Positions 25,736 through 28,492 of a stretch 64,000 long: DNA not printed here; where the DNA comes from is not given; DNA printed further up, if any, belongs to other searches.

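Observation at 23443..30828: Three tandem paralogous ADOP (duplicated-FtsX orphan) permeases with gene-conversion-like identical stretches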

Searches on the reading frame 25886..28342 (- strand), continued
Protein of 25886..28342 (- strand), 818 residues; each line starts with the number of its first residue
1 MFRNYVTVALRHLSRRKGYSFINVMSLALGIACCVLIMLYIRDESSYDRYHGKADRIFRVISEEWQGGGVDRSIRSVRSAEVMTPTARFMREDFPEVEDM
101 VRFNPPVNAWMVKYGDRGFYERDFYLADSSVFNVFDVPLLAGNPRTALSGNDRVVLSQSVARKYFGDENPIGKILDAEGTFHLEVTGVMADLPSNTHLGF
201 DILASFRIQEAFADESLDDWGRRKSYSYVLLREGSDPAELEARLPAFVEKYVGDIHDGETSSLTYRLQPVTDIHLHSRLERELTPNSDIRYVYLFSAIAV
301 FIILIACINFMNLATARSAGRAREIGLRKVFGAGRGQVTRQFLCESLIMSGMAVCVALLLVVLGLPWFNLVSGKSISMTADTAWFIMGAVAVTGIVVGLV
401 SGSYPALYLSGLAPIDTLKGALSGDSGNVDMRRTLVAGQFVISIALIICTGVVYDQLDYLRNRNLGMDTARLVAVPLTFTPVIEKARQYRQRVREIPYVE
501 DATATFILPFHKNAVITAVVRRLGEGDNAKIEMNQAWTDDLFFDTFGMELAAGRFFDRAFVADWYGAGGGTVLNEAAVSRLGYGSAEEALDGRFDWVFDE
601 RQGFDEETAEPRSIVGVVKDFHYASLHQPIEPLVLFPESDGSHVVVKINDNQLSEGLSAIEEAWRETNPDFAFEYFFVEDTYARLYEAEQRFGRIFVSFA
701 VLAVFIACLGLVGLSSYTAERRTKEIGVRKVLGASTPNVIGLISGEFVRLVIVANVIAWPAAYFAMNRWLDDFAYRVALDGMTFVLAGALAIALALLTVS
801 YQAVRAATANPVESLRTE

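Call 33: search_protein_families(library=pfam, proteins=[L061:9184-9858:+, L062:5434-6681:+, L023:4821-6167:-, L079:2628-3989:-, L070:18027-19454:+, L036:19996-21069:+, L029:13358-13693:+], max_evalue=0.001)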
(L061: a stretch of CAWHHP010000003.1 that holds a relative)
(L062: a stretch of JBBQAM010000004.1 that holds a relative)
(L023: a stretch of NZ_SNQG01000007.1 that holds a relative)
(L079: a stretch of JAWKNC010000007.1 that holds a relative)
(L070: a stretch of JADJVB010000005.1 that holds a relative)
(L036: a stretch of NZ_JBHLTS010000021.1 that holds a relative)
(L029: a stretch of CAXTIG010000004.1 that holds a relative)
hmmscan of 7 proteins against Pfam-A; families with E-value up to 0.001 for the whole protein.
L061:9184-9858:+ (225 aa): 5 families
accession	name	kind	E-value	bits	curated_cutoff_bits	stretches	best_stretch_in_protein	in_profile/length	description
PF00005.33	ABC_tran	-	9.6e-39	133.6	25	1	21-169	1-136/137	ABC transporter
PF13304.12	AAA_21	-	1e-07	32.8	27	1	34-134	2-103/304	AAA domain, putative AbiEii toxin, Type IV TA system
PF02463.25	SMC_N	-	2.7e-07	30.7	40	1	31-215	24-213/220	RecF/RecN/SMC N terminal domain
PF03193.22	RsgA_GTPase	-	0.00012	22.4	30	1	16-51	92-126/174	RsgA GTPase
PF13401.12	AAA_22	-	0.00013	22.7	27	1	31-198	5-122/130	AAA domain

L062:5434-6681:+ (416 aa): 2 families
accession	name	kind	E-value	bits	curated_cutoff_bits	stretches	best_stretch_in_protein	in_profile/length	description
PF13437.12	HlyD_3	-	4.7e-13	50.2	22.2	1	234-327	2-103/106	HlyD family secretion protein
PF16576.10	HlyD_D23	-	3.4e-06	26.9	30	0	179-307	59-187/214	Barrel-sandwich domain of CusB or HlyD membrane-fusion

L023:4821-6167:- (449 aa): 2 families
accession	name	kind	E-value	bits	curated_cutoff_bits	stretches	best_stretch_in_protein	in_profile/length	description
PF02518.31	HATPase_c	-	4e-23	82.4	26.4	1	343-446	2-107/111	Histidine kinase-, DNA gyrase B-, and HSP90-like ATPase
PF14501.12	HATPase_c_5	-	2.7e-06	27.7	22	1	349-437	8-93/102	GHKL domain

L079:2628-3989:- (454 aa): 15 families
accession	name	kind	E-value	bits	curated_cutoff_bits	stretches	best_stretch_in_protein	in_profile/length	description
PF00158.32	Sigma54_activat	-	2.6e-69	232.7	20.2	1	154-321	1-168/168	Sigma-54 interaction domain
PF25601.1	AAA_lid_14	-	1.2e-24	86.4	27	1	326-404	1-79/87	AAA+ ATPase lid domain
PF14532.12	Sigma54_activ_2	-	1.3e-22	80.9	25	1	155-325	1-138/138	Sigma-54 interaction domain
PF00072.30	Response_reg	-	2.2e-20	73.3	30.2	1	6-120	1-110/111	Response regulator receiver domain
PF02954.25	HTH_8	-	5e-17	61.8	22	1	411-452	1-42/42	Bacterial regulatory protein, Fis family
PF07728.20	AAA_5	-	1.2e-08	35.5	22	1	177-291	1-118/139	AAA domain (dynein-related subfamily)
PF01078.27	Mg_chelatase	-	8.5e-06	25.7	20.3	1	174-296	21-158/207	Magnesium chelatase, subunit ChlI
PF00004.35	AAA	-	1.3e-05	26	21.2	1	178-295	1-109/131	ATPase family associated with various cellular activities (AAA)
PF18024.7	HTH_50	-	6.9e-05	22.9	27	1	412-453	8-48/50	Helix-turn-helix domain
PF07724.20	AAA_2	-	8.8e-05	23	27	1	174-299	2-128/166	AAA domain (Cdc48 subfamily)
PF13245.12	AAA_19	-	0.00025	21.7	25.1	0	173-280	9-125/134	AAA domain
PF00493.29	MCM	-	0.00031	20.4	23.3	0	131-275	3-150/224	MCM P-loop domain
PF13518.12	HTH_28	-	0.00039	20.9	25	1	418-447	4-31/52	Helix-turn-helix domain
PF13556.12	HTH_30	-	0.00046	20.4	27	0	426-451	10-35/59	PucR C-terminal helix-turn-helix domain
PF13191.12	AAA_16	-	0.00078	20.4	32.6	0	158-214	6-63/167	AAA ATPase domain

L070:18027-19454:+ (476 aa): 1 family
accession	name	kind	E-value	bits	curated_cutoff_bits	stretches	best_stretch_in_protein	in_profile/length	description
PF02321.23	OEP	-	2.8e-52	177.7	22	2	250-464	2-176/187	Outer membrane efflux protein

L036:19996-21069:+ (358 aa): 1 family
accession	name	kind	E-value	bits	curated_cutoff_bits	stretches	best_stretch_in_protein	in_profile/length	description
PF13349.12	DUF4097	-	9.9e-09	35.4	22.9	1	194-315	77-204/247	Toastrack DUF4097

L029:13358-13693:+ (112 aa): 2 families
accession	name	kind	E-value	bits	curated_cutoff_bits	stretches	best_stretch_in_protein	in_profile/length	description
PF03551.20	PadR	-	1.4e-09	38.2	27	1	19-90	4-75/75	Transcriptional regulator PadR-like family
PF03965.22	Penicillinase_R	-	6.4e-05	23.7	22.6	1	8-65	3-57/115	Penicillinase repressor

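Call 34: search_protein_families(library=ncbifam, proteins=[L061:9184-9858:+, L007:6910-7569:+, L007:6184-6882:+, L021:10001-12421:+, L007:10001-12409:+, P0103, P0081, L022:10001-12394:+], max_evalue=1e-10)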
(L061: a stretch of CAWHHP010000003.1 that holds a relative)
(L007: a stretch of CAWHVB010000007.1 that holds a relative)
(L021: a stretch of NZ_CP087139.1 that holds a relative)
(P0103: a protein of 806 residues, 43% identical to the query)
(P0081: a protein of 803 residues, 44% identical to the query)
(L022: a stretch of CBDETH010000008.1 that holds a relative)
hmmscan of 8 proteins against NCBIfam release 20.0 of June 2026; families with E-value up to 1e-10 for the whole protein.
L061:9184-9858:+ (225 aa): 176 families (the best 25 are shown)
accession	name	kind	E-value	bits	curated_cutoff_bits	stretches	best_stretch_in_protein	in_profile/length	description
NF038007.1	ABC_ATP_DarD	equivalog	2.6e-91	304.9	375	1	1-217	1-217/218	darobactin export ABC transporter ATP-binding protein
TIGR03608.1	L_ocin_972_ABC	subfamily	3.1e-70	235.8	254.85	1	5-213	2-206/206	putative bacteriocin export ABC transporter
TIGR02211.1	LolD_lipo_ex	equivalog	1.9e-68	230.3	307.75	1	1-217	1-218/221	lipoprotein-releasing ABC transporter ATP-binding protein LolD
NF007826.0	PRK10535.1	equivalog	1.3e-67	228.5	966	1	2-221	5-224/648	macrolide ABC transporter ATP-binding protein/permease MacB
TIGR02673.1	FtsE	equivalog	5.6e-67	225.5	264.85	1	1-216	1-213/214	cell division ATP-binding protein FtsE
NF008639.0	PRK11629.1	equivalog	1e-62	211.6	360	1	2-219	7-225/234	lipoprotein-releasing ABC transporter ATP-binding protein LolD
NF007879.0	PRK10584.1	equivalog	1.5e-60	204.8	336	1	2-218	7-224/228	putative ABC transporter ATP-binding protein YbbA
TIGR02982.1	heterocyst_DevA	subfamily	4.9e-59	199.6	295.8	1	2-217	2-218/220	ABC exporter ATP-binding subunit, DevA family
NF040933.2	ABC_arch_GlcV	equivalog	1.5e-54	185.3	450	1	2-204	3-205/357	glucose ABC transporter ATP-binding protein GlcV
TIGR02315.1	ABC_phnC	equivalog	3.3e-53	180.6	266.1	1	1-221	1-227/243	phosphonate ABC transporter ATP-binding protein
TIGR03265.1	PhnT2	equivalog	3.1e-52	178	457.7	1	3-217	6-212/353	putative 2-aminoethylphosphonate ABC transporter ATP-binding protein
TIGR02314.1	ABC_MetN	equivalog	1.2e-49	169.1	499.7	1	1-219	1-219/343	methionine ABC transporter ATP-binding protein MetN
NF006987.0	PRK09452.1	equivalog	2.4e-49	168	482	1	2-217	18-225/378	spermidine/putrescine ABC transporter ATP-binding protein PotA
TIGR00968.1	3a0106s01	subfamily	4.8e-49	167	342.75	1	4-217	3-208/237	sulfate ABC transporter ATP-binding protein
NF007027.0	PRK09493.1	equivalog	9.1e-49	166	379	1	1-216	1-212/240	glutamine ABC transporter ATP-binding protein GlnQ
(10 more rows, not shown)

L007:6910-7569:+ (220 aa): 168 families (the best 25 are shown)
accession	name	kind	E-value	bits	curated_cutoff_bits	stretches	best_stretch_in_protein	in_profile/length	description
NF038007.1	ABC_ATP_DarD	equivalog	1.4e-80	269.9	375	1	1-217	1-217/218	darobactin export ABC transporter ATP-binding protein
NF007826.0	PRK10535.1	equivalog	1.8e-62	211.6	966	1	2-218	5-221/648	macrolide ABC transporter ATP-binding protein/permease MacB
TIGR03608.1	L_ocin_972_ABC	subfamily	3.1e-62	209.7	254.85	1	4-213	1-206/206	putative bacteriocin export ABC transporter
TIGR02211.1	LolD_lipo_ex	equivalog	3.8e-61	206.4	307.75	1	1-219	1-220/221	lipoprotein-releasing ABC transporter ATP-binding protein LolD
TIGR02673.1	FtsE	equivalog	4.8e-58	196.3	264.85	1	1-216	1-213/214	cell division ATP-binding protein FtsE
TIGR02982.1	heterocyst_DevA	subfamily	1.5e-55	188.2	295.8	1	2-218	2-219/220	ABC exporter ATP-binding subunit, DevA family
NF008639.0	PRK11629.1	equivalog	2.9e-52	177.4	360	1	2-218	7-224/234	lipoprotein-releasing ABC transporter ATP-binding protein LolD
NF007879.0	PRK10584.1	equivalog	6.3e-51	173.3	336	1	3-218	8-224/228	putative ABC transporter ATP-binding protein YbbA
TIGR02315.1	ABC_phnC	equivalog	1.6e-49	168.6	266.1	1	1-218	1-224/243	phosphonate ABC transporter ATP-binding protein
NF040933.2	ABC_arch_GlcV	equivalog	1.1e-47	162.7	450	1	2-207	3-209/357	glucose ABC transporter ATP-binding protein GlcV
NF008338.0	PRK11124.1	equivalog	2.3e-45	155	369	1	2-213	3-214/242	arginine ABC transporter ATP-binding protein ArtP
TIGR03265.1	PhnT2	equivalog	2.7e-44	151.9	457.7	1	2-219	5-214/353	putative 2-aminoethylphosphonate ABC transporter ATP-binding protein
NF007027.0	PRK09493.1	equivalog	1.9e-43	148.5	379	1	1-216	1-212/240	glutamine ABC transporter ATP-binding protein GlnQ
NF006987.0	PRK09452.1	equivalog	7.9e-43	146.6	482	1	1-219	17-227/378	spermidine/putrescine ABC transporter ATP-binding protein PotA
NF043075.1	MMSYN1_0197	equivalog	5.6e-42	143.9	550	1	1-218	2-211/341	spermidine/putrescine ABC transporter ATP-binding protein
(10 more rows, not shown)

L007:6184-6882:+ (233 aa): 172 families (the best 25 are shown)
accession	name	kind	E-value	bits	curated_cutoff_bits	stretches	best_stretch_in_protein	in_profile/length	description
NF038007.1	ABC_ATP_DarD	equivalog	8.1e-84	280.4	375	1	5-221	1-217/218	darobactin export ABC transporter ATP-binding protein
NF007826.0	PRK10535.1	equivalog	1.8e-66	224.8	966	1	5-228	4-227/648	macrolide ABC transporter ATP-binding protein/permease MacB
TIGR03608.1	L_ocin_972_ABC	subfamily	3.2e-65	219.4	254.85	1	21-217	10-206/206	putative bacteriocin export ABC transporter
TIGR02673.1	FtsE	equivalog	5.2e-64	215.8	264.85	1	6-220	2-213/214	cell division ATP-binding protein FtsE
TIGR02211.1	LolD_lipo_ex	equivalog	5.9e-64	215.6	307.75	1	5-222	1-219/221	lipoprotein-releasing ABC transporter ATP-binding protein LolD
NF007879.0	PRK10584.1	equivalog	8e-59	199.1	336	1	4-224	5-226/228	putative ABC transporter ATP-binding protein YbbA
TIGR02982.1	heterocyst_DevA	subfamily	4.5e-57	193.2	295.8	1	6-222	2-219/220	ABC exporter ATP-binding subunit, DevA family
NF008639.0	PRK11629.1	equivalog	6.1e-57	192.7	360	1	4-224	5-226/234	lipoprotein-releasing ABC transporter ATP-binding protein LolD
TIGR02315.1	ABC_phnC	equivalog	4.5e-53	180.2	266.1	1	5-228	1-230/243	phosphonate ABC transporter ATP-binding protein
NF040933.2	ABC_arch_GlcV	equivalog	9.2e-52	176.1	450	1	7-206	4-203/357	glucose ABC transporter ATP-binding protein GlcV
TIGR03265.1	PhnT2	equivalog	3e-49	168.2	457.7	1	6-204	5-194/353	putative 2-aminoethylphosphonate ABC transporter ATP-binding protein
NF007027.0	PRK09493.1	equivalog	1.4e-46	158.8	379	1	20-225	12-217/240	glutamine ABC transporter ATP-binding protein GlnQ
NF008338.0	PRK11124.1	equivalog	5e-46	157.2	369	1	22-231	15-228/242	arginine ABC transporter ATP-binding protein ArtP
TIGR01186.1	proV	subfamily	3.3e-44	151.5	326.6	1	22-223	6-209/363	betaine/proline/choline family ABC transporter ATP-binding protein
NF008428.0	PRK11264.1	equivalog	3.6e-43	147.6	406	1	5-225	3-225/250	L-cystine ABC transporter ATP-binding protein TcyN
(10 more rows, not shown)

L021:10001-12421:+ (807 aa): 2 families
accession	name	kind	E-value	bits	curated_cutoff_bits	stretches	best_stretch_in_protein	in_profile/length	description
TIGR03434.1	ADOP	subfamily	3.7e-91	306.5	622.3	1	6-807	5-803/803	ADOP family duplicated permease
NF038008.1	ABC_perm_DarB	equivalog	4.6e-39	134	700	1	20-789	12-768/777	darobactin export ABC transporter permease subunit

L007:10001-12409:+ (803 aa): 2 families
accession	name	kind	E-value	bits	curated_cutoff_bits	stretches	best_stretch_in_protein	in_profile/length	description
TIGR03434.1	ADOP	subfamily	1.9e-83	281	622.3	1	6-803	5-803/803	ADOP family duplicated permease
NF038008.1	ABC_perm_DarB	equivalog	1.1e-43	149.2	700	1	20-786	12-769/777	darobactin export ABC transporter permease subunit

P0103 (806 aa): 3 families
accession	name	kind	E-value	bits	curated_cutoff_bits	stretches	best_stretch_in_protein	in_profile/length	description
TIGR03434.1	ADOP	subfamily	3.2e-85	286.8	622.3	1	6-806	5-803/803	ADOP family duplicated permease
NF038008.1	ABC_perm_DarB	equivalog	2.1e-46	158.2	700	1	14-788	6-768/777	darobactin export ABC transporter permease subunit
NF007826.0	PRK10535.1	equivalog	2.1e-11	42.8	966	0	297-409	523-634/648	macrolide ABC transporter ATP-binding protein/permease MacB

P0081 (803 aa): 2 families
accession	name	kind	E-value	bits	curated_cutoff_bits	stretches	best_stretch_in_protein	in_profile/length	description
TIGR03434.1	ADOP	subfamily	7.4e-90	302.2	622.3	1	6-801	5-801/803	ADOP family duplicated permease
NF038008.1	ABC_perm_DarB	equivalog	4.4e-42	144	700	1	22-784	14-767/777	darobactin export ABC transporter permease subunit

L022:10001-12394:+ (798 aa): 2 families
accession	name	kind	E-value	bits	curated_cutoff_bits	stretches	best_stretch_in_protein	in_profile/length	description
TIGR03434.1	ADOP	subfamily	3.8e-91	306.4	622.3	1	6-798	5-801/803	ADOP family duplicated permease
NF038008.1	ABC_perm_DarB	equivalog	2.6e-38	131.5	700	1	12-784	4-770/777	darobactin export ABC transporter permease subunit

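Call 35: predict_structure(alignment_id=A1)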
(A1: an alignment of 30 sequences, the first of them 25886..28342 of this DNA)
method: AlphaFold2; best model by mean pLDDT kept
length: 818 residues; sequences in the alignment: 30
mean_pLDDT: 81.8   pTM: 0.74
mean pLDDT of the five models: 81.8, 78.6, 76.8, 76.7, 74.7
residues with pLDDT >= 90: 252; 70-90: 438; 50-70: 106; < 50: 22
segments of 3 or more residues with pLDDT < 50: 68-74, 423-427, 599-606
pLDDT, mean of each block of 10 residues (from residue 1): 62 65 88 91 73 87 66 62 91 94 85 85 91 89 90 93 91 88 93 77 89 75 87 93 91 67 85 74 68 85 90 72 65 73 83 92 89 78 87 86 72 61 51 84 92 88 82 85 87 93 85 71 74 84 91 88 74 92 90 74 49 91 76 86 90 92 91 87 81 87 88 76 73 79 84 92 89 79 89 85 76 59
secondary structure, 60 per line:
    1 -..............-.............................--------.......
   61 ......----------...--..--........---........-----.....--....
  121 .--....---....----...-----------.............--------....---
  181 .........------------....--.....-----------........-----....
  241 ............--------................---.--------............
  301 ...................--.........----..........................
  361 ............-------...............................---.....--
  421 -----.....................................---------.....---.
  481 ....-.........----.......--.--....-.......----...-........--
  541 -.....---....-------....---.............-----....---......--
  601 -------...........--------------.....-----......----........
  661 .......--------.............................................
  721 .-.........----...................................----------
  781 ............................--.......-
elements in order (helices of 4 or more, strands of 3 or more residues): H2-15 H17-45 E57-66 E77-79 H86-93 E97-104 E110-114 E117-121 E124-127 H131-134 E139-141 E153-157 H158-165 E174-177 E181-189 E202-205 H208-212 E224-231 H237-252 E261-269 H270-276 H289-319 H322-330 H335-372 H380-410 H414-418 H426-462 E472-476 H480-484 H486-494 E499-505 E516-522 E531-538 H542-546 E550-553 H561-564 E568-574 H575-580 H586-589 E593-598 E608-618 E633-637 E643-648 H653-667 H678-721 H723-731 H736-770 H781-808 H811-817
